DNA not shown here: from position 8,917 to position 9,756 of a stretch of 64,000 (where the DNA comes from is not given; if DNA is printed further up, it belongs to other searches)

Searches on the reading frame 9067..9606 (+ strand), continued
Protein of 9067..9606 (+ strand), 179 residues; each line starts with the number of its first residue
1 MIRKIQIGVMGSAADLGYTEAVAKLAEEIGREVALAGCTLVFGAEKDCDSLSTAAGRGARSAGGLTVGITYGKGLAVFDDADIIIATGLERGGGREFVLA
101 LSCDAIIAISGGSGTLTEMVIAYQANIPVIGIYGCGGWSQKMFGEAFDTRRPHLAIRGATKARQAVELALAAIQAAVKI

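Call 27: find_related_loci(query=A1, collection=genome_contigs, flank=5000)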
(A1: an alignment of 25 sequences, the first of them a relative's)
Query A1 (179 aa) in genome_contigs; peptide patterns used: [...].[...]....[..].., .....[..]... (x = any residue, [..] = any of these).
374 stretches matched a pattern; 314 encode a relative of the query (tblastn E <= 1e-3); the best 80 are kept; 80 distinct loci.
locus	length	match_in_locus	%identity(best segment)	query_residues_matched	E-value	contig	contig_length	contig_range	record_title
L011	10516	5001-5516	80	1-172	2e-89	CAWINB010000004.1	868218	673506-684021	MAG: Candidatus Doudnabacteria bacterium isolate MFD04434.bin.1.36 genome assembly, contig: contig_4859, whole genome sh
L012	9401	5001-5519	68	1-174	2e-73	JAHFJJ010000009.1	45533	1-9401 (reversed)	MAG: Candidatus Doudnabacteria bacterium isolate nzgw383 NODE_847_length_45534_cov_4.080241, whole genome shotgun sequen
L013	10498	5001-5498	68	3-169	1e-71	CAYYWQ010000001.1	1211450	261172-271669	MAG TPA_asm: uncultured Candidatus Saccharibacteria bacterium isolate SRP292972_co1_95 genome assembly, contig: NODE_2_l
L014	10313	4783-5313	63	1-178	8e-71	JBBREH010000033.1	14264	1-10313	MAG: Candidatus Doudnabacteria bacterium isolate Co_metawrap_2493 Cmw_2493_k141_1660676_length_14264_cov_25.9823, whole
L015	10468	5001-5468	71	1-156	2e-70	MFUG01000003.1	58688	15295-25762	MAG: Candidatus Nomurabacteria bacterium RIFCSPHIGHO2_02_FULL_42_19 rifcsphigho2_02_scaffold_1328, whole genome shotgun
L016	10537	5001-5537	64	1-178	1e-68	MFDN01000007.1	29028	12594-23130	MAG: Candidatus Daviesbacteria bacterium RIFCSPLOWO2_01_FULL_39_23 rifcsplowo2_01_scaffold_2486, whole genome shotgun se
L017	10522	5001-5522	67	1-173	1e-68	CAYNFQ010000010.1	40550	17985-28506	MAG TPA_asm: uncultured Gammaproteobacteria bacterium isolate binchicken_co110_279 genome assembly, contig: NODE_2248_le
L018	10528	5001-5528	65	1-175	2e-68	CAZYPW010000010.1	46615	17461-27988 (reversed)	MAG TPA_asm: uncultured Gammaproteobacteria bacterium isolate binchicken_co38_269 genome assembly, contig: NODE_1680_len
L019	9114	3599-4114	64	2-174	3e-68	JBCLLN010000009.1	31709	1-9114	Candidatus Saccharimonadia bacterium isolate SLM_LV1_0208-G19 Node_9_length_31709_cov_78.644629, whole genome shotgun se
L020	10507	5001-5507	64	1-170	3e-67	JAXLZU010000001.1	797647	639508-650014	MAG: Candidatus Saccharibacteria bacterium isolate STL-PAT10 C2.14.fa-1, whole genome shotgun sequence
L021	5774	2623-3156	62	3-179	5e-67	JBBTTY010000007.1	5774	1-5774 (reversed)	MAG: Patescibacteria group bacterium isolate H51-bin043_1 H51_bin043_1_000000000007, whole genome shotgun sequence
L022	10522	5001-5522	62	1-174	3e-66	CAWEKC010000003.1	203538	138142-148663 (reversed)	MAG: Candidatus Gottesmanbacteria bacterium isolate MFD05942.bin.1.195 genome assembly, contig: contig_33411, whole geno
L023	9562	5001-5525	65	1-174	2e-66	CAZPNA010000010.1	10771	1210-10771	MAG TPA_asm: uncultured Candidatus Saccharibacteria bacterium isolate binchicken_co7_99 genome assembly, contig: NODE_72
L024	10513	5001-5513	63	3-174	9e-66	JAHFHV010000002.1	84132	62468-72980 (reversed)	MAG: Candidatus Magasanikiibacteriota bacterium isolate nzgw347 NODE_143_length_84133_cov_6.044315, whole genome shotgun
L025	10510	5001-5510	66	2-170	5e-66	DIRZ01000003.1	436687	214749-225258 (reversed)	MAG TPA_asm: Candidatus Saccharibacteria bacterium UBA6223 UBA6223_contig_13451, whole genome shotgun sequence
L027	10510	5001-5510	64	2-170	3e-65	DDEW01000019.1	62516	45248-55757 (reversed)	MAG TPA_asm: Candidatus Saccharibacteria bacterium UBA1944 UBA1944_contig_12583, whole genome shotgun sequence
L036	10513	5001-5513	63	1-170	3e-64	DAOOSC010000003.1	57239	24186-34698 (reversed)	MAG TPA_asm: Candidatus Magasanikbacteria bacterium isolate AMR_MDS_2529 NODE_610_length_57239_cov_10.049804, whole geno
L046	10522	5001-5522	60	3-174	2e-63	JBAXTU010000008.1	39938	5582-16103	MAG: bacterium isolate ELA643 MAG643_8, whole genome shotgun sequence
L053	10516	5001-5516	61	1-170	9e-63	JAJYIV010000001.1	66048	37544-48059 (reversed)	MAG: bacterium isolate DBS2-1.bin133 NODE_701_length_66048_cov_1.847803, whole genome shotgun sequence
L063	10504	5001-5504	64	1-166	2e-62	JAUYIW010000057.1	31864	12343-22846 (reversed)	MAG: Candidatus Uhrbacteria bacterium isolate C24_metabat.bin.112 C24_k141_98412, whole genome shotgun sequence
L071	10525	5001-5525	57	2-174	3e-62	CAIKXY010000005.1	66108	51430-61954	uncultured bacterium isolate E14_bin-0799 genome assembly, contig: bin-0799:05/15, whole genome shotgun sequence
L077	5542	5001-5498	60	3-167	3e-62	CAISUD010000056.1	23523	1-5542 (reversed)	uncultured bacterium isolate AlinenLipids_bin-8925 genome assembly, contig: bin-8925:56/64, whole genome shotgun sequenc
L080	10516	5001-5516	60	1-170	7e-62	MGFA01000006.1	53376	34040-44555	MAG: Candidatus Uhrbacteria bacterium RIFOXYB12_FULL_58_10 rifoxyb3_full_scaffold_161, whole genome shotgun sequence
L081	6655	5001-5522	61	3-174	1e-61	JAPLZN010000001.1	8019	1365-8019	MAG: Candidatus Vogelbacteria bacterium isolate LacPavin_0920_WC90_MAG_48_8 LacPavin_0920_WC90_scaffold_233884, whole ge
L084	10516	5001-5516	60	1-170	1e-61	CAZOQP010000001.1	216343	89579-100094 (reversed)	MAG TPA_asm: uncultured Candidatus Saccharibacteria bacterium isolate SRP136066_co1_228 genome assembly, contig: NODE_16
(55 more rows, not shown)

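Call 32: search_protein_families(library=pfam, proteins=[L080:8127-9053:+, L046:7248-8042:+, L071:5565-6932:+, L014:3210-4088:+, L084:5545-6276:+, L027:8833-9741:+, L063:2156-3691:+, L053:5605-6525:+, L081:740-1033:+, L027:3814-4569:-], max_evalue=0.01)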
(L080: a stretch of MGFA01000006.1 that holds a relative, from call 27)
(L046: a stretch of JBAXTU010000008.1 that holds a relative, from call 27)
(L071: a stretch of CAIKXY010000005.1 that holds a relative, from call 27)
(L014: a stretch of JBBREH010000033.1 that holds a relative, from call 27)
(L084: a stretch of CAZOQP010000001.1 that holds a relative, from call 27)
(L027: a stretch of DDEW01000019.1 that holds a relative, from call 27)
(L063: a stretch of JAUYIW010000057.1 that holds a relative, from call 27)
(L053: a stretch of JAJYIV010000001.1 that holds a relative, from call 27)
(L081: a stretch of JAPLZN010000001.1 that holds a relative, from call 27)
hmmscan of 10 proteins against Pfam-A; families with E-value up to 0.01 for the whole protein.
L080:8127-9053:+ (308 aa): 3 families
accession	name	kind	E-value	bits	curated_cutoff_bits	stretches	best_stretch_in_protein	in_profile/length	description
PF00156.33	Pribosyltran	-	0.0007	19.4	26.3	1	135-170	90-125/158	Phosphoribosyl transferase domain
PF14681.12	UPRTase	-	0.00075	19.5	27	1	123-170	112-158/206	Uracil phosphoribosyltransferase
PF15609.12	PRTase_2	-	0.00099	19.1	28.8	1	113-176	100-163/188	Phosphoribosyl transferase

L046:7248-8042:+ (264 aa): 2 families
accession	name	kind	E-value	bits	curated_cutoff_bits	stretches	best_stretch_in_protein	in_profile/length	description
PF08282.18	Hydrolase_3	-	1.1e-08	35.6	20.9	1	4-256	1-253/255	haloacid dehalogenase-like hydrolase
PF00702.32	Hydrolase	-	0.0041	18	26.4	0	1-218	1-183/191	haloacid dehalogenase-like hydrolase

L071:5565-6932:+ (455 aa): 4 families
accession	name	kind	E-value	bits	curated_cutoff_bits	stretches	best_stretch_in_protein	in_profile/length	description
PF13393.11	tRNA-synt_His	-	4.1e-44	151.5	25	1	25-345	1-308/308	Histidyl-tRNA synthetase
PF03129.25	HGTP_anticodon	-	2.7e-16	59.9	21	1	363-453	1-93/94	Anticodon binding domain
PF00587.30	tRNA-synt_2b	-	1.8e-09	38.3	29.3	1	102-332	23-149/179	tRNA synthetase class II core domain (G, H, P, S and T)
PF00152.25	tRNA-synt_2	-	3.2e-08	33.5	25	1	31-167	19-140/308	tRNA synthetases class II (D, K and N)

L014:3210-4088:+ (292 aa): 2 families
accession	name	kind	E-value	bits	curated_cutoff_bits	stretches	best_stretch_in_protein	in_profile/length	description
PF01634.23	HisG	-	5.8e-18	65.8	25.5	1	53-191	4-139/158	ATP phosphoribosyltransferase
PF08029.16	HisG_C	-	2.3e-09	37.7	23.5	1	228-280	18-69/73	HisG, C-terminal domain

L084:5545-6276:+ (243 aa): 2 families
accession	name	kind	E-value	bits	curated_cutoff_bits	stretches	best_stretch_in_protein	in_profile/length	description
PF00294.29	PfkB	-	2.9e-11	43.7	25.8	1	159-231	220-292/302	pfkB family carbohydrate kinase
PF08543.17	Phos_pyr_kin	-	0.00027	20.8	27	1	174-234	177-237/246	Phosphomethylpyrimidine kinase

L027:8833-9741:+ (302 aa): 0 families

L063:2156-3691:+ (511 aa): 1 family
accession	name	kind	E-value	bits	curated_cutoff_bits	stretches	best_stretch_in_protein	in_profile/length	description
PF00221.24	Lyase_aromatic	-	5.4e-201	668.7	27.3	1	10-471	1-465/466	Aromatic amino acid lyase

L053:5605-6525:+ (306 aa): 1 family
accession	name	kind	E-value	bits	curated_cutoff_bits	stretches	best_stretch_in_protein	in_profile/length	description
PF01636.29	APH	-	0.00021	21.6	23.2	1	39-195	25-193/239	Phosphotransferase enzyme family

L081:740-1033:+ (97 aa): 1 family
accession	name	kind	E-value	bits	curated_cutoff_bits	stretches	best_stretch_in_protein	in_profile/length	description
PF01503.22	PRA-PH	-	4.3e-24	85.2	21.3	1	5-90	2-85/86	Phosphoribosyl-ATP pyrophosphohydrolase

L027:3814-4569:- (251 aa): 1 family
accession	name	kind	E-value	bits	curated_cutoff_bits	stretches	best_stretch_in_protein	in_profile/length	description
PF18306.6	LDcluster4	-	1.2e-05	25.4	26.3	1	50-179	2-118/151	SLOG cluster4 family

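Call 43: find_encoding_contigs(protein=P0004, flank=3000, max_places=2)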
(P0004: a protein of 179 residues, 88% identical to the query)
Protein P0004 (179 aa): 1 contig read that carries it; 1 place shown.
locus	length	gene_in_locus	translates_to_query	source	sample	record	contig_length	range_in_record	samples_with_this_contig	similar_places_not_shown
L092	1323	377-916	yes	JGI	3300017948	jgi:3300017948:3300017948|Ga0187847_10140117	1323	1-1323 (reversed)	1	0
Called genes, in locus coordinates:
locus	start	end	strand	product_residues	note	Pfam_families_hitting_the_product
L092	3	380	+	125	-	?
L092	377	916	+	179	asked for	PF18306:LDcluster4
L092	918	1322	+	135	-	?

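Call 44: find_encoding_contigs(protein=P0009, flank=5000, max_places=2)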
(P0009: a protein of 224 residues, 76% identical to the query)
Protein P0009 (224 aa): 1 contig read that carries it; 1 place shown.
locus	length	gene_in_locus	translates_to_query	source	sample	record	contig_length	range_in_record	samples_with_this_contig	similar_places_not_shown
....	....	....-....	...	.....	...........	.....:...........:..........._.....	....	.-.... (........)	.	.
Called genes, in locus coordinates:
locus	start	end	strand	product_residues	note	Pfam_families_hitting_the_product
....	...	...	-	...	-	-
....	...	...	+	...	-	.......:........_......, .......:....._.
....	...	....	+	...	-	-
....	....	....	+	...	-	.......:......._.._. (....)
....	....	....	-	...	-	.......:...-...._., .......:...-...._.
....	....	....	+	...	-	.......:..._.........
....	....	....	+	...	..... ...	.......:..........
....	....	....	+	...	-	-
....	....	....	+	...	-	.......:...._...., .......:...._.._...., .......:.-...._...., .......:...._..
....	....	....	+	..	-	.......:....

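Call 45: find_encoding_contigs(protein=P0006, flank=3000, max_places=2)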
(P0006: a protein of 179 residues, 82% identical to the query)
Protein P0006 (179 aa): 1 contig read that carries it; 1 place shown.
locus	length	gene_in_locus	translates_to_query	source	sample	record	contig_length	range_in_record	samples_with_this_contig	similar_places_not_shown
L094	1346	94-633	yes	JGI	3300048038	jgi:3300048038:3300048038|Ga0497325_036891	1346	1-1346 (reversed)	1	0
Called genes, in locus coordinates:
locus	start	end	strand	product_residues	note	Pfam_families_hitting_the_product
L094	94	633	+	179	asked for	PF18306:LDcluster4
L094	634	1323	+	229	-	PF01634:HisG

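Call 53: search_solved_structures(query=A1, max_evalue=0.01, show_alignments=2)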
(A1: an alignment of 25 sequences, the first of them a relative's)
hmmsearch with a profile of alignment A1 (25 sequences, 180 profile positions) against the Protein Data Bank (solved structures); distinct sequences matched with E-value up to 0.01: 7.
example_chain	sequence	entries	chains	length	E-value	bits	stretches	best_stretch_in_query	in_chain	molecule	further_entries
6y01_AAA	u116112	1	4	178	1e-18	70.6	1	2-172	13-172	p450 cytochrome, putative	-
1rcu_A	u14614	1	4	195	1.4e-17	67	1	9-169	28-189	conserved hypothetical protein VT76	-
2iz5_A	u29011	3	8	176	6.6e-17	64.7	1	3-142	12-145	MOCO CARRIER PROTEIN | MOLYBDENUM COFACTOR CARRIER PROTEIN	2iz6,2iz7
3qua_A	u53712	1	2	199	1.1e-08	37.9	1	21-126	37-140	Putative uncharacterized protein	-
7w2i_B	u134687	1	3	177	7.8e-08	35.1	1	20-124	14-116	Cytokinin riboside 5'-monophosphate phosphoribohydrolase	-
7w2i_A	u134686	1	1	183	8.2e-08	35.1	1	20-124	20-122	Cytokinin riboside 5'-monophosphate phosphoribohydrolase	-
3sbx_A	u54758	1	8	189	8e-07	31.9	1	20-121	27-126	Putative uncharacterized protein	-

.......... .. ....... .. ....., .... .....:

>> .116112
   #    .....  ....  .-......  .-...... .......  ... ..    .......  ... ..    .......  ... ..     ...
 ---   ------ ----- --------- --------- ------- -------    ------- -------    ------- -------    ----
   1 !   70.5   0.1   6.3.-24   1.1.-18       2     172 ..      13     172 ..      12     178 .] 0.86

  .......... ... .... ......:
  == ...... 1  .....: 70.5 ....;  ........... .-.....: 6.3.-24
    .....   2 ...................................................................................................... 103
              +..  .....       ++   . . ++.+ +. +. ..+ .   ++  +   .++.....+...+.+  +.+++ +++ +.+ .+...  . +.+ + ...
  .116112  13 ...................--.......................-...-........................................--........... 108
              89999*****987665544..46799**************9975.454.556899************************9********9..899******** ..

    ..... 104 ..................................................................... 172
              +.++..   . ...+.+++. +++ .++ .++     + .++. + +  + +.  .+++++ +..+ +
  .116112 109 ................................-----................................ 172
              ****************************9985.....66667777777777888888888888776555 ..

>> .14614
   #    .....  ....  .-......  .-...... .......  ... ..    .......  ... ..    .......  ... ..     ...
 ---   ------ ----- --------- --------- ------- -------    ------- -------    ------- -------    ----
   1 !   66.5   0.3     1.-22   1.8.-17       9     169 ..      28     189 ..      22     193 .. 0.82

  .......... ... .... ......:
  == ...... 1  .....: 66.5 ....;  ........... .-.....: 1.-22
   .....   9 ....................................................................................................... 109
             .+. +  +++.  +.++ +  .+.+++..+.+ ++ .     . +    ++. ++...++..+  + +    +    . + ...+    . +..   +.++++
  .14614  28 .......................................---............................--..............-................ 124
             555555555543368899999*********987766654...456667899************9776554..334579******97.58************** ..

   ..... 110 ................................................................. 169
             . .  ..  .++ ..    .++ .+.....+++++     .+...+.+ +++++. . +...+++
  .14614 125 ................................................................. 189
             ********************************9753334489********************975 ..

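Call 64: predict_structure(alignment_id=A1)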
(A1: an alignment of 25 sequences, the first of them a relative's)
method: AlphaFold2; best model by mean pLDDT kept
length: 179 residues; sequences in the alignment: 25
mean_pLDDT: 91.3   pTM: 0.89
mean pLDDT of the five models: 91.3, 91.2, 90.4, 89.3, 87.1
residues with pLDDT >= 90: 131; 70-90: 40; 50-70: 8; < 50: 0
segments of 3 or more residues with pLDDT < 50: none
pLDDT, mean of each block of 10 residues (from residue 1): 89 72 96 98 89 96 97 81 91 89 96 92 97 92 94 95 98 83
secondary structure, 60 per line:
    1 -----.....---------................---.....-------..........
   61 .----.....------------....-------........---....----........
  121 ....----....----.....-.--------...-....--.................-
elements in order: E6-10 H20-35 E39-43 H51-61 E66-70 E83-86 H94-101 E105-108 H113-124 E129-132 H137-141 E156-159 H162-178
